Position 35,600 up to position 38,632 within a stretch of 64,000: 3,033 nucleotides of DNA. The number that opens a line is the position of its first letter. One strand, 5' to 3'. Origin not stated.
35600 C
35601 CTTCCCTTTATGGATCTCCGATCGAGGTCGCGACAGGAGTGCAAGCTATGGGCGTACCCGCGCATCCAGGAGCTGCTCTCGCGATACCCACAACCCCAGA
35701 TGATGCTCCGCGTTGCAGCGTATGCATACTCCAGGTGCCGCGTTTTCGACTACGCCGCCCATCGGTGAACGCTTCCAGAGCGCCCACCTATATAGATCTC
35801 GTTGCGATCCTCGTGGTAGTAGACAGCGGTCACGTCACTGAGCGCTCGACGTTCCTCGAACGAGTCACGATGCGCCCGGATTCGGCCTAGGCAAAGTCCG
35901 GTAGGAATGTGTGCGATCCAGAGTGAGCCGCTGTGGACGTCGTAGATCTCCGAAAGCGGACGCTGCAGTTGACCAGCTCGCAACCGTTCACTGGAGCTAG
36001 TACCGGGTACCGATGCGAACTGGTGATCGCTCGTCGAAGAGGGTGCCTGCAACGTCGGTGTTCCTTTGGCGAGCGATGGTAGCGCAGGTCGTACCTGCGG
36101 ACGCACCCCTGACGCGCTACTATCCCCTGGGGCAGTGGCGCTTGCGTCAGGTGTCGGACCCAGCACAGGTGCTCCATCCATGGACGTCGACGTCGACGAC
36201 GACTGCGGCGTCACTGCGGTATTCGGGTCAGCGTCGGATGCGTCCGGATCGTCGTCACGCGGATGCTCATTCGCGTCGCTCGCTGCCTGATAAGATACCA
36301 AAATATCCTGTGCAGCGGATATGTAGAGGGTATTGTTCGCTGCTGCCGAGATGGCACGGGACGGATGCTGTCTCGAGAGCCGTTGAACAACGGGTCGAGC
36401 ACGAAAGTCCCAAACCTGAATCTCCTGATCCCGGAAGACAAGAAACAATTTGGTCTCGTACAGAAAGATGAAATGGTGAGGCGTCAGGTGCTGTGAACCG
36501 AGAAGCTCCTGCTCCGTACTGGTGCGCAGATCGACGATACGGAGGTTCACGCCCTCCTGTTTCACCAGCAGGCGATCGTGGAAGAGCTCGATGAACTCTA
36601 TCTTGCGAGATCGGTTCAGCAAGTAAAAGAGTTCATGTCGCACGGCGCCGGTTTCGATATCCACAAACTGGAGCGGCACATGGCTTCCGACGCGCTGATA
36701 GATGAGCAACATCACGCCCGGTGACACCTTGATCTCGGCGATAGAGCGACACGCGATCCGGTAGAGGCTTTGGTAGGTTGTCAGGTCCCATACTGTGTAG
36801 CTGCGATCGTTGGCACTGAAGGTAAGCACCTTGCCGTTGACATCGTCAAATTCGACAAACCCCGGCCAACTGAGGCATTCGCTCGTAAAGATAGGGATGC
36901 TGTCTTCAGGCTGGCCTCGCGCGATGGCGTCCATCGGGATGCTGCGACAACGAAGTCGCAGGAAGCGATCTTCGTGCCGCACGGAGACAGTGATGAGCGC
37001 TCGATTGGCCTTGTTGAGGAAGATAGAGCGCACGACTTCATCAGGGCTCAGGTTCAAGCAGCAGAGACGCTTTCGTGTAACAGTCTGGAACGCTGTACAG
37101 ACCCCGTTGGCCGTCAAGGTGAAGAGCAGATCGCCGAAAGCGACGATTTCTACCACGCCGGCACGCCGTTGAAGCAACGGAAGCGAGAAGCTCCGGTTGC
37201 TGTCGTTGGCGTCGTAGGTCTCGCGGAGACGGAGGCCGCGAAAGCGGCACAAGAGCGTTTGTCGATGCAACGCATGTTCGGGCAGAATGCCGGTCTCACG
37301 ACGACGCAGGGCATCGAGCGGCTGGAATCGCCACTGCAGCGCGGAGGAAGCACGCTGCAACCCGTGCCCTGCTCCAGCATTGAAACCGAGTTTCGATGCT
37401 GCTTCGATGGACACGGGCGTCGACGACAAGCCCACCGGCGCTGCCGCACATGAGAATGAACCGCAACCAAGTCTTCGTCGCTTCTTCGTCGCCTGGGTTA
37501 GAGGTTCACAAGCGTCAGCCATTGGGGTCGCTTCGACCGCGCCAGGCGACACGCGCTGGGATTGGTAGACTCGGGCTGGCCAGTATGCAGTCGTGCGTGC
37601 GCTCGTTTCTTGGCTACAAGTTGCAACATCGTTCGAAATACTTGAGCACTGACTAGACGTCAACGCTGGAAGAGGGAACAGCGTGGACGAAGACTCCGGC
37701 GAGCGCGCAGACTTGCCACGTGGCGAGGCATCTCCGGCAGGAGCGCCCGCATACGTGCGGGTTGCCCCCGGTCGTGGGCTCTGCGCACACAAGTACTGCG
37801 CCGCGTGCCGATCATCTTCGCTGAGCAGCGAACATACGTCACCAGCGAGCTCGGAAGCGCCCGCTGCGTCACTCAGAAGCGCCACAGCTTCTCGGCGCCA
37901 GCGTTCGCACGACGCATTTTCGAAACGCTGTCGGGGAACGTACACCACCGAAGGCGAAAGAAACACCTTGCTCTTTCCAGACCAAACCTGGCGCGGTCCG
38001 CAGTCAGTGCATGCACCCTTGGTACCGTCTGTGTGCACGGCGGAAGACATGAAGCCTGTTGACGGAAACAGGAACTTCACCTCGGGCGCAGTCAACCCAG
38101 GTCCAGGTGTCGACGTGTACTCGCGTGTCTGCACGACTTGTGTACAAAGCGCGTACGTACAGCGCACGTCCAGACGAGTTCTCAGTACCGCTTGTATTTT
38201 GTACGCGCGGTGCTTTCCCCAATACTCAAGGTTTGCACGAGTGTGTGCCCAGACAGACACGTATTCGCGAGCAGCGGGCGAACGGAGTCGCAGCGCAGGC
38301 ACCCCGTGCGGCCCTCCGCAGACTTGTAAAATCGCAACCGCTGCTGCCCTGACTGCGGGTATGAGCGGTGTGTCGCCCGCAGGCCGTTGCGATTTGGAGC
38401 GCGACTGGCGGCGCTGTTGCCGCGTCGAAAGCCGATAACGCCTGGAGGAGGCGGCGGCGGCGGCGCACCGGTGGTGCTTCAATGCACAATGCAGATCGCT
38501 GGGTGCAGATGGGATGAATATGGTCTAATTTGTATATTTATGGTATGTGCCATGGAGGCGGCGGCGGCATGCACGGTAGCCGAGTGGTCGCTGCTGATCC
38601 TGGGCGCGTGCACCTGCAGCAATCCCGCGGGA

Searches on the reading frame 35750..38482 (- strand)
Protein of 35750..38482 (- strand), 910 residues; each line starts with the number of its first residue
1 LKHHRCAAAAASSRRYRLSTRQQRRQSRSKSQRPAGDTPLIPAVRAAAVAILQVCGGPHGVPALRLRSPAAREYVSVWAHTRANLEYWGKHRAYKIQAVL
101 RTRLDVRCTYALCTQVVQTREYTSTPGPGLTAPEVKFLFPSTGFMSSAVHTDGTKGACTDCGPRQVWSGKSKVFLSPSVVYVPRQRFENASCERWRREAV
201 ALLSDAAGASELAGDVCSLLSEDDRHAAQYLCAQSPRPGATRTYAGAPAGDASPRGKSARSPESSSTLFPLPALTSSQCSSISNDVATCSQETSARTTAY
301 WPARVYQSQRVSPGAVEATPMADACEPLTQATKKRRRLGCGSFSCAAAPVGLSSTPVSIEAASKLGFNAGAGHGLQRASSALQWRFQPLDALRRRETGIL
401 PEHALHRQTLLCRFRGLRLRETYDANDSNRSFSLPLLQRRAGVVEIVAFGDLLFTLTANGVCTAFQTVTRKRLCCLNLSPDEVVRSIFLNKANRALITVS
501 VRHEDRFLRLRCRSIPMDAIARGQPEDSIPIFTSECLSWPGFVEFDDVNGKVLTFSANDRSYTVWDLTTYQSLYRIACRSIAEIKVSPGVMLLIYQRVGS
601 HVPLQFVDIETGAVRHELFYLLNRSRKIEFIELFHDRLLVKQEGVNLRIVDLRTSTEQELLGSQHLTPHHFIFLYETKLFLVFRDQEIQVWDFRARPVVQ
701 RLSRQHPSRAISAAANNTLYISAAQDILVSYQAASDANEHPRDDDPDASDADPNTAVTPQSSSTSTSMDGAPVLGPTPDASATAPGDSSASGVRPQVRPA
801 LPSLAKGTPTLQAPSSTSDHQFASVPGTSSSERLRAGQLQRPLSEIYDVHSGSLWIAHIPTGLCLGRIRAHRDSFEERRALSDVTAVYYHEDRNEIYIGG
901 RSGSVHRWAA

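Call 11: search_protein_families(library=pfam, proteins=[window:35750-38482:-], max_evalue=0.00001)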
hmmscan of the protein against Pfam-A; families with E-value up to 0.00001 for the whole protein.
window:35750-38482:- (910 aa): 1 family
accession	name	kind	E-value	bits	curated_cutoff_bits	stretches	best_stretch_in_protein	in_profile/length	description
PF25463.1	DUF7899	-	9.3e-132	439.7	70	2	406-740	5-338/410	Domain of unknown function (DUF7899)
